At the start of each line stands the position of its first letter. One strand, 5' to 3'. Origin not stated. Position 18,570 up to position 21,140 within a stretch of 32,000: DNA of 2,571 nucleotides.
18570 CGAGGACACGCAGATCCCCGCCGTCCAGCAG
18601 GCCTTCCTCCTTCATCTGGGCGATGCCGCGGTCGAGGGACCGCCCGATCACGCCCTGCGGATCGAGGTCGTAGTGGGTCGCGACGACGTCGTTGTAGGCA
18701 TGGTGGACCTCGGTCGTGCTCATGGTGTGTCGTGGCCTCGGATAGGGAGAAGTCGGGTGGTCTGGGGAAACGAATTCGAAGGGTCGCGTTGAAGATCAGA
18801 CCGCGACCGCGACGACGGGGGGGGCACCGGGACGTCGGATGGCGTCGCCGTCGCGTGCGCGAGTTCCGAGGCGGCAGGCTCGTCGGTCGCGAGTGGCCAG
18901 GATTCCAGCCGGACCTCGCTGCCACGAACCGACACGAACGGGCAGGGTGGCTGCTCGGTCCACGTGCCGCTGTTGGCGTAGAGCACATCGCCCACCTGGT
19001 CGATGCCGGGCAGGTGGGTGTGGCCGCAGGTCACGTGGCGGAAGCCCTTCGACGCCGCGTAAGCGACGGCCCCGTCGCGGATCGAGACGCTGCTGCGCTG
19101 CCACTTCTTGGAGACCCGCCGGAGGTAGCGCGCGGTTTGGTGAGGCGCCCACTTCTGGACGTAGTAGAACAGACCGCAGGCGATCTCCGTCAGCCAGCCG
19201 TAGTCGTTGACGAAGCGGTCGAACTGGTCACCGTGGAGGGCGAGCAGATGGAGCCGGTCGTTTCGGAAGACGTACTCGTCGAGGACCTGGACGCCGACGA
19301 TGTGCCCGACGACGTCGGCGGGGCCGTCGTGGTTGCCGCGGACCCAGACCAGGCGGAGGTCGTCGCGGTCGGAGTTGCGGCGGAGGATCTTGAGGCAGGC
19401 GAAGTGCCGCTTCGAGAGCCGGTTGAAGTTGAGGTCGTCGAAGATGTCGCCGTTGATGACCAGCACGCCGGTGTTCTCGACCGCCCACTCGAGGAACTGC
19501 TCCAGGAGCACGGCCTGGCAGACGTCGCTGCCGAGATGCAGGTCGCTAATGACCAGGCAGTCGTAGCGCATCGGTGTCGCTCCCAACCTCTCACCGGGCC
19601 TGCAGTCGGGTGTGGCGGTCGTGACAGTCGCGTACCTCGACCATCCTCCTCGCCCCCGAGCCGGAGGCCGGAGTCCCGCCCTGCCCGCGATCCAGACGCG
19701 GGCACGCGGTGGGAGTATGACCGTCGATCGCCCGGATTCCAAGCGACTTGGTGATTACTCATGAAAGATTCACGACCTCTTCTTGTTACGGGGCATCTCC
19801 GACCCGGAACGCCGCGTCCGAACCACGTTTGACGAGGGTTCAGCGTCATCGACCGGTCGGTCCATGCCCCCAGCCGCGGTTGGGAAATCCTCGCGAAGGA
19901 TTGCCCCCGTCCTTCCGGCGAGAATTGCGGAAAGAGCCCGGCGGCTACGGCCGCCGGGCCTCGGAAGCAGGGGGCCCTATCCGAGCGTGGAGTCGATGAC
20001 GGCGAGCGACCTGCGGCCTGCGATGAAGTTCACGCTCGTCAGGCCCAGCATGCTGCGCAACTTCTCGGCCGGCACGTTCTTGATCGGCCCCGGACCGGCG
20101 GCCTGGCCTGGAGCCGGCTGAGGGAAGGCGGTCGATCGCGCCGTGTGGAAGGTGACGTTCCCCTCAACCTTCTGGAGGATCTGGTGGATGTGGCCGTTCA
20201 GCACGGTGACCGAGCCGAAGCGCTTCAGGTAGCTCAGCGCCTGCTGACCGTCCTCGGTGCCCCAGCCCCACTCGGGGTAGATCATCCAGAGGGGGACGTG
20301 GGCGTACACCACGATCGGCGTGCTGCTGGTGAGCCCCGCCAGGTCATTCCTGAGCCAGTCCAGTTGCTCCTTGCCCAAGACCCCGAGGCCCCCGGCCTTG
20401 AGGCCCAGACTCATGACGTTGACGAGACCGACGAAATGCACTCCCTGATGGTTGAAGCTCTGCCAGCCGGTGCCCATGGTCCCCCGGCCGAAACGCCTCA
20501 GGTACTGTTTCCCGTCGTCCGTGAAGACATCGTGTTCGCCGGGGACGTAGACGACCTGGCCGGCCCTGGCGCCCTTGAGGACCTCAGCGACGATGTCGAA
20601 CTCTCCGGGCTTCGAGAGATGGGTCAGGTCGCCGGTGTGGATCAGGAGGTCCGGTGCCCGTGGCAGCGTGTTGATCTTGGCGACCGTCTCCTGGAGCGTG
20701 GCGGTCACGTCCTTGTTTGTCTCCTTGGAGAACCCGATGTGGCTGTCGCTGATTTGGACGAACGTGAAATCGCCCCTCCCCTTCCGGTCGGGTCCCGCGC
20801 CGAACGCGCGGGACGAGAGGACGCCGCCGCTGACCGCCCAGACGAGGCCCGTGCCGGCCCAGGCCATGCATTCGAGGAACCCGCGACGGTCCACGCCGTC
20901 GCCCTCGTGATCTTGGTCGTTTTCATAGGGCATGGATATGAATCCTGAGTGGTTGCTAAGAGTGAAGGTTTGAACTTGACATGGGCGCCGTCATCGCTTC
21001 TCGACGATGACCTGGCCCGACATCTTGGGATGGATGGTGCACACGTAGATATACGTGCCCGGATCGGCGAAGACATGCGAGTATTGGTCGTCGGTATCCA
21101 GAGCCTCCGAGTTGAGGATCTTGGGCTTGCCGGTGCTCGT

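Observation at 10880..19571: Tightly coupled seven-gene cluster around a PSD-type pyruvoyl decarboxylase: candidate undescribed membrane-lipid / head-group pathway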

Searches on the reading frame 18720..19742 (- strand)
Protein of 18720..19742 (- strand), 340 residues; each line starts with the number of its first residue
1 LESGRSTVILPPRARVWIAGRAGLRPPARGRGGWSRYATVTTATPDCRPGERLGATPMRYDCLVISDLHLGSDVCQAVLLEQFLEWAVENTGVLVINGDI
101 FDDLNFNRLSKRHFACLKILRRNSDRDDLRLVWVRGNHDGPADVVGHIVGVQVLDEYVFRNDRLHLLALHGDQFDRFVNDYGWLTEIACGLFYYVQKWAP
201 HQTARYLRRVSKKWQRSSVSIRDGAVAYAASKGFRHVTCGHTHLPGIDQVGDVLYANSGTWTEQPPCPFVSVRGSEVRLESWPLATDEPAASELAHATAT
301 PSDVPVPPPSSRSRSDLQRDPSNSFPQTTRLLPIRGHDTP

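Call 3: search_protein_families(library=pfam, proteins=[window:18720-19742:-], max_evalue=0.01)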
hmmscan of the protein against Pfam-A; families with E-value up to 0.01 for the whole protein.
window:18720-19742:- (340 aa): 2 families
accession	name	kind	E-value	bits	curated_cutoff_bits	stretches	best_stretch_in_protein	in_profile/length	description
PF00149.33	Metallophos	-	4.7e-09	37.4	21.5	1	63-244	4-190/191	Calcineurin-like phosphoesterase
PF12850.12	Metallophos_2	-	2.2e-07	31.5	27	1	63-263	4-137/154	Calcineurin-like phosphoesterase superfamily domain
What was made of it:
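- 18720..19571 (-): Calcineurin-type metallophosphoesterase (MPE1), ATGA-coupled to the methyltransferase. Metallophos at 5e-9 (call 3).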

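Call 4: search_protein_families(library=ncbifam, proteins=[window:18720-19742:-], max_evalue=0.01)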
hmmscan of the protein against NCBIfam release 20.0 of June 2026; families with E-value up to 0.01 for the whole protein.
window:18720-19742:- (340 aa): 6 families
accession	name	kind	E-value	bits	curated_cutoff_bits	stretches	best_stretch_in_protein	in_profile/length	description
NF003118.0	PRK04036.1-3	equivalog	3.8e-07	29.4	445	0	61-102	227-274/481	DNA-directed DNA polymerase II small subunit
TIGR00619.1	sbcd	subfamily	7.6e-06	25.9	77.65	1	65-142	6-89/252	exonuclease subunit SbcD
NF003743.0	PRK05340.1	equivalog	1.3e-05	24.5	134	1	62-250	4-205/242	UDP-2,3-diacylglucosamine diphosphatase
NF006988.0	PRK09453.1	equivalog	3e-05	23.9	117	0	232-261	117-146/183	phosphodiesterase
TIGR00040.1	yfcE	subfamily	4.1e-05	23.7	56.25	0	63-176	4-91/158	YfcE family phosphodiesterase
TIGR04123.1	P_estr_lig_assc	hypoth_equivalog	0.00017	21.1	150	1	93-156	67-125/207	ligase-associated DNA damage response endonuclease PdeM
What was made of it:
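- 18720..19571 (-): LpxH model scores 24.5 bits against a cut-off of 134 (call 4).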

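Call 32: search_solved_structures(query=window:18720-19571:-, max_evalue=0.01)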
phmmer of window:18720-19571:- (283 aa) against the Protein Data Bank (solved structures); distinct sequences matched with E-value up to 0.01: 0.
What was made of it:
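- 18720..19571 (-): No PDB sequence relative (call 32).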

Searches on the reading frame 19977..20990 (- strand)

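Call 8: search_protein_families(library=pfam, proteins=[window:19977-20990:-], max_evalue=0.001)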
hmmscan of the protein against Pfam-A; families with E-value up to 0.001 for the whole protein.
window:19977-20990:- (337 aa): 2 families
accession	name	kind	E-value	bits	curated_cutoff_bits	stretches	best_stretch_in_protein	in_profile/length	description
PF00149.33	Metallophos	-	1.6e-12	48.7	21.5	1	76-270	2-190/191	Calcineurin-like phosphoesterase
PF12850.12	Metallophos_2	-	7.4e-05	23.2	27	1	78-281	4-129/154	Calcineurin-like phosphoesterase superfamily domain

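Call 35: search_protein_families(library=ncbifam, proteins=[window:19977-20933:-], max_evalue=0.001)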
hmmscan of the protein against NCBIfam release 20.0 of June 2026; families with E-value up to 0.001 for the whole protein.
window:19977-20933:- (318 aa): 3 families
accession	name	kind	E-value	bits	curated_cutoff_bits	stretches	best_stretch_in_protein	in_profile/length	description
NF008359.0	PRK11148.1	equivalog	7.5e-09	35.5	225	1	56-261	15-216/275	3',5'-cyclic-AMP phosphodiesterase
NF050112.1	PhdiestSpdARhizob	equivalog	1.4e-08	34.7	400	1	75-275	21-223/264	2', 3'cyclic nucleotide phosphodiesterase SpdA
NF053862.1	DS9_1_antiphage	equivalog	0.0005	19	420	0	62-145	200-298/486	anti-phage phosphoesterase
